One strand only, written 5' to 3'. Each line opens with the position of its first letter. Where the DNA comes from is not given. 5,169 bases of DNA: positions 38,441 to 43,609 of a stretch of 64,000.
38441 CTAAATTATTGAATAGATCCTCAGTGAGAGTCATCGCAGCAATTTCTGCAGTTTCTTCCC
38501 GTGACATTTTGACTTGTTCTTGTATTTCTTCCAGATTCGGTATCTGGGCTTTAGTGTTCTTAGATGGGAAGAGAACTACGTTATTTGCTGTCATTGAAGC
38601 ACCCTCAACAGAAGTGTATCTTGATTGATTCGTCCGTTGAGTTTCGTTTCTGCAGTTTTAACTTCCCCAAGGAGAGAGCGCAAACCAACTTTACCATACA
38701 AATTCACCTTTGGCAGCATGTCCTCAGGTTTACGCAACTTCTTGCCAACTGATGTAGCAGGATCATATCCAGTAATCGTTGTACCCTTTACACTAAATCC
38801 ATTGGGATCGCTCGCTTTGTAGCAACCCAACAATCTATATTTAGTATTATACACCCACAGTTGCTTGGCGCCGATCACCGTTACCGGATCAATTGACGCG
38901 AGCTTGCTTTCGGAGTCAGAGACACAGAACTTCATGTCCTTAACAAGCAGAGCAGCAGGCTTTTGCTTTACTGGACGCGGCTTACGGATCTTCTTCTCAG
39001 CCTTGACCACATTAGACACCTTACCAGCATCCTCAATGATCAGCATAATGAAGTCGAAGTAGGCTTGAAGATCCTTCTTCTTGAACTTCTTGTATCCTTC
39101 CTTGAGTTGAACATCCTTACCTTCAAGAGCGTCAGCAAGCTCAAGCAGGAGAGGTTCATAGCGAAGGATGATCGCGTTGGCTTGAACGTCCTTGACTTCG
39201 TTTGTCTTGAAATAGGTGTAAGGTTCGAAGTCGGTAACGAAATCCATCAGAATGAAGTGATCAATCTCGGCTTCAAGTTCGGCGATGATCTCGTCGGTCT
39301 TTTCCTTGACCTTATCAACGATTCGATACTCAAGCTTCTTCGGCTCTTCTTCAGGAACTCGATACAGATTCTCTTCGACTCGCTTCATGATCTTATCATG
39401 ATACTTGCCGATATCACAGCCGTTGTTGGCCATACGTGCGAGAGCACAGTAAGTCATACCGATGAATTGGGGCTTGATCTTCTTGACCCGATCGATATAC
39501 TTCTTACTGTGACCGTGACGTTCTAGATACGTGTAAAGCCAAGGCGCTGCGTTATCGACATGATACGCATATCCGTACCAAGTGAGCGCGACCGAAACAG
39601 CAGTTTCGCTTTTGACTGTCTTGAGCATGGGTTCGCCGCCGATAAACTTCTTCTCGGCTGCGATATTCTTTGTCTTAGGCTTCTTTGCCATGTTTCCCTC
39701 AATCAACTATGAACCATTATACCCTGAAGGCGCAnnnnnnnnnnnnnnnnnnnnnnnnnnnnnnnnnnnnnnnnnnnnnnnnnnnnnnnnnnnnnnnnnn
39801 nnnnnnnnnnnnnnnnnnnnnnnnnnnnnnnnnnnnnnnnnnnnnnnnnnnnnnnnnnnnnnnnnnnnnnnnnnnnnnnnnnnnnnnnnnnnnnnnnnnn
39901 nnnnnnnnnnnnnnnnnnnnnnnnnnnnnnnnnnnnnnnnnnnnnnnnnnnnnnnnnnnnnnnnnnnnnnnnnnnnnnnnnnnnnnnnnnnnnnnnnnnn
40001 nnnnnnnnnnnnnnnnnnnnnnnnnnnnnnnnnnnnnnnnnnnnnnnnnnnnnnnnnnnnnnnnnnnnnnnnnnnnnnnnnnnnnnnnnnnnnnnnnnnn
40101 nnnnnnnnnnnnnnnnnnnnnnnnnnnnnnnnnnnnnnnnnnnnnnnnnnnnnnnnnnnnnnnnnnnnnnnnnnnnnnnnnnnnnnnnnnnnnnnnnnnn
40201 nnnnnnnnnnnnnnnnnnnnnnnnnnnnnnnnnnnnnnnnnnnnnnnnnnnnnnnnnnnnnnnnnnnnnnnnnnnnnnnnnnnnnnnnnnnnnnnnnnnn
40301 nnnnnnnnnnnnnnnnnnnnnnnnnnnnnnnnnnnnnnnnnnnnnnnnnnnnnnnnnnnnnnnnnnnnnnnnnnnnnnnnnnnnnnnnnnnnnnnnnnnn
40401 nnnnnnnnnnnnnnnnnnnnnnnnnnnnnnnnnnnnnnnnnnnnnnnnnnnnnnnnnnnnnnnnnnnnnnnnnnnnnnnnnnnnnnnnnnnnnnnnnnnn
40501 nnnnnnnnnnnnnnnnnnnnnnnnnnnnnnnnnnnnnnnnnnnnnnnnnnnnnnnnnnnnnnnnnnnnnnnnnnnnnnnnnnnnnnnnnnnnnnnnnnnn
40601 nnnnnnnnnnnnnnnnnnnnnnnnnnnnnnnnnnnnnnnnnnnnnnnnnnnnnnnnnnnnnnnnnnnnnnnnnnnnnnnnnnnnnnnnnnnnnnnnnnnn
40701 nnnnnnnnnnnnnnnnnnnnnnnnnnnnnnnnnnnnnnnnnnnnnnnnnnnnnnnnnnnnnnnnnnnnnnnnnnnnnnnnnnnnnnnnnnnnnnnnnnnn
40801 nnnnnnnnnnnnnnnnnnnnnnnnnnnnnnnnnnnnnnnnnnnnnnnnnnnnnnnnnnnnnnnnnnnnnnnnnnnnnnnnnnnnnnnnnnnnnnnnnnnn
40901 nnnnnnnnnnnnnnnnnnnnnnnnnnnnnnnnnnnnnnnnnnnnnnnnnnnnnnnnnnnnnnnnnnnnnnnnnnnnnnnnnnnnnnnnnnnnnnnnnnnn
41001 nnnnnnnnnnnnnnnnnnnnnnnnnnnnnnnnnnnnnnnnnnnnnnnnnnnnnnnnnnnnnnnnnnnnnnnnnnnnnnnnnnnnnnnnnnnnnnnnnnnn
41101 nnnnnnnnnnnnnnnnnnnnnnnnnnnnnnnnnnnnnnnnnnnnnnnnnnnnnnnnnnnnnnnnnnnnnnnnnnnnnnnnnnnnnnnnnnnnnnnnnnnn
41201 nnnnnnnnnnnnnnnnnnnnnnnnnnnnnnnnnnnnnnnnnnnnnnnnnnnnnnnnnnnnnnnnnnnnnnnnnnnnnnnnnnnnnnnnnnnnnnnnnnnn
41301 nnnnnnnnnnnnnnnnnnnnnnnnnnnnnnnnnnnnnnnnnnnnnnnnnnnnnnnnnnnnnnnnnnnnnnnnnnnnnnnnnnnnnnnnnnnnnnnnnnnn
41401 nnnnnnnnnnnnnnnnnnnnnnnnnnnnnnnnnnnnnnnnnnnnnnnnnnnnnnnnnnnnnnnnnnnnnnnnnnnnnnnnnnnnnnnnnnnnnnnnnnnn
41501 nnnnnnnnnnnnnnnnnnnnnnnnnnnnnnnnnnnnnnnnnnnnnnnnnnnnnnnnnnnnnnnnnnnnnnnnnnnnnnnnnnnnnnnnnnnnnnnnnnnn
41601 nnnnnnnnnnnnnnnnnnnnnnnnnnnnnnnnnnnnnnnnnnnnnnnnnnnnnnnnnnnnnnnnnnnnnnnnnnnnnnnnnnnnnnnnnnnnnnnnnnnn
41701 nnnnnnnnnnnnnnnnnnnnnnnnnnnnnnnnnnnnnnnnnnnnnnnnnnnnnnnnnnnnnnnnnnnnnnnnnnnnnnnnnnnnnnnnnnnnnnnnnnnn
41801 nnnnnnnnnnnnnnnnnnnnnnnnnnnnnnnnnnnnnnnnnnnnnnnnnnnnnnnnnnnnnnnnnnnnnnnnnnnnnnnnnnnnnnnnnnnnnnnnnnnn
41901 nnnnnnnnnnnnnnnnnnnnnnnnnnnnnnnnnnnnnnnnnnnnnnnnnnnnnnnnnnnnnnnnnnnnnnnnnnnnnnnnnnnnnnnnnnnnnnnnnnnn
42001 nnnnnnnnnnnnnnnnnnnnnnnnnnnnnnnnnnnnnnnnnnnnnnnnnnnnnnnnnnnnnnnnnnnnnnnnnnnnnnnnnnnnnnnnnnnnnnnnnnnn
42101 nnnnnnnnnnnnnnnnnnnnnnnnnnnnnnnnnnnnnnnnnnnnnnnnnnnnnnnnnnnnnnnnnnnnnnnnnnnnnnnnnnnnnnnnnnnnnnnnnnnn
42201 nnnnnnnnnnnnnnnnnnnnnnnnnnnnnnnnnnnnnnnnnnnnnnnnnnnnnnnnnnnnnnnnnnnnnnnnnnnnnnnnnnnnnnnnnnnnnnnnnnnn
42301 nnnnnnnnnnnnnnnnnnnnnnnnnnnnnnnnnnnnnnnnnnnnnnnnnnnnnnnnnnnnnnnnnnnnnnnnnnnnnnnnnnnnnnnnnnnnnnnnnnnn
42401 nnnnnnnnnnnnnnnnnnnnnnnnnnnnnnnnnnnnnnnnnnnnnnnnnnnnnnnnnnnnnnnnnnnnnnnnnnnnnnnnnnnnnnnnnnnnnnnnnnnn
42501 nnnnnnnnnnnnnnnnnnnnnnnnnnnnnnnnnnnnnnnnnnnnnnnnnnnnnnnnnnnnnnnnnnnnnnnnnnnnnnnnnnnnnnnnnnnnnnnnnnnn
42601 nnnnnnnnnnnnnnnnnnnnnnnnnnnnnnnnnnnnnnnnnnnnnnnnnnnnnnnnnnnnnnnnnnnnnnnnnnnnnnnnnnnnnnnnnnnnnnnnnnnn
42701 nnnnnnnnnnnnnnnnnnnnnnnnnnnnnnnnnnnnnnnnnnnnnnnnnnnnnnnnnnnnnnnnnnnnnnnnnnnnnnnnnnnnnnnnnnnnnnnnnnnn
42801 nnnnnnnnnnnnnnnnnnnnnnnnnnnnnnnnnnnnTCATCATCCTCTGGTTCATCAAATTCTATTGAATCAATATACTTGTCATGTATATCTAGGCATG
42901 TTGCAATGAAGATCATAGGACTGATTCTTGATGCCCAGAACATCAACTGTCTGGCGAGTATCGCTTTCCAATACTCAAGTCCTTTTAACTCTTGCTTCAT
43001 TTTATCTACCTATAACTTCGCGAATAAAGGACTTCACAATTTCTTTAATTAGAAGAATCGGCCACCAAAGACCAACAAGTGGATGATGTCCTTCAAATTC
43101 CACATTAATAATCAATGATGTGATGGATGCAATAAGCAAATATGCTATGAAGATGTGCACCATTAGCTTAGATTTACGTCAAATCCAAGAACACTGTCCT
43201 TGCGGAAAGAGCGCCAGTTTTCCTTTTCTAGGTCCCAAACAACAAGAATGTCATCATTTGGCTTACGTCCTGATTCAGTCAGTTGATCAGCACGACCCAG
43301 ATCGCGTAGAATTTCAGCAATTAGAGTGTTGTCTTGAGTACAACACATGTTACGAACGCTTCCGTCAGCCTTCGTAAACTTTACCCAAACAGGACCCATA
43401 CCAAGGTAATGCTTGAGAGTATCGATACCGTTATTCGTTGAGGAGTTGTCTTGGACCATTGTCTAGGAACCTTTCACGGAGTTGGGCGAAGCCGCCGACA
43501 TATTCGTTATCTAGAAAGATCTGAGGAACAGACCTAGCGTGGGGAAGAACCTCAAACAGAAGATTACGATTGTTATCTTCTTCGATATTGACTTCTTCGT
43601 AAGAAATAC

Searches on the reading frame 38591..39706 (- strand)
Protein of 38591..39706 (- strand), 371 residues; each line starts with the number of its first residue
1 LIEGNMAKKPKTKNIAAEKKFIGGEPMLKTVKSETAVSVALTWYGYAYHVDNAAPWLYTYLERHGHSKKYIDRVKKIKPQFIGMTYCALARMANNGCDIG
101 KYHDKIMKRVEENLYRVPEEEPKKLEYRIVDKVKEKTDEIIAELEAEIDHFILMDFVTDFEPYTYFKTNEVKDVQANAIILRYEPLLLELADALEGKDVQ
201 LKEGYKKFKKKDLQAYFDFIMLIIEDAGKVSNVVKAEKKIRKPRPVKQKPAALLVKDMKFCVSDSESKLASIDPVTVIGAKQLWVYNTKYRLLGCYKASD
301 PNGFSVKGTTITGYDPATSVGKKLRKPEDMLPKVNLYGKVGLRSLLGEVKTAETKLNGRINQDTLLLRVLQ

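Call 8: search_protein_families(library=phrogs, proteins=[window:38591-39706:-])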
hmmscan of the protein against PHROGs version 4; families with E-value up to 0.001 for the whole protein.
window:38591-39706:- (371 aa): 1 family
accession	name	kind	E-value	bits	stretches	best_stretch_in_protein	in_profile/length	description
phrog_11903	-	unknown function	4.9e-74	250.7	1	9-369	8-382/383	-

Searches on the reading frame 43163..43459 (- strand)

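Call 70: search_protein_families(library=pfam, max_evalue=0.01, proteins=[window:43163-43459:-])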
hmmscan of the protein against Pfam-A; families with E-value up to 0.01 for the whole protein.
window:43163-43459:- (98 aa): 1 family
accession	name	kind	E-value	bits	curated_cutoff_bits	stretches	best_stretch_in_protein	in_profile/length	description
PF10902.13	WYL_2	-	8.1e-14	52.1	26.7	1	13-89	2-72/74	WYL_2, Sm-like SH3 beta-barrel fold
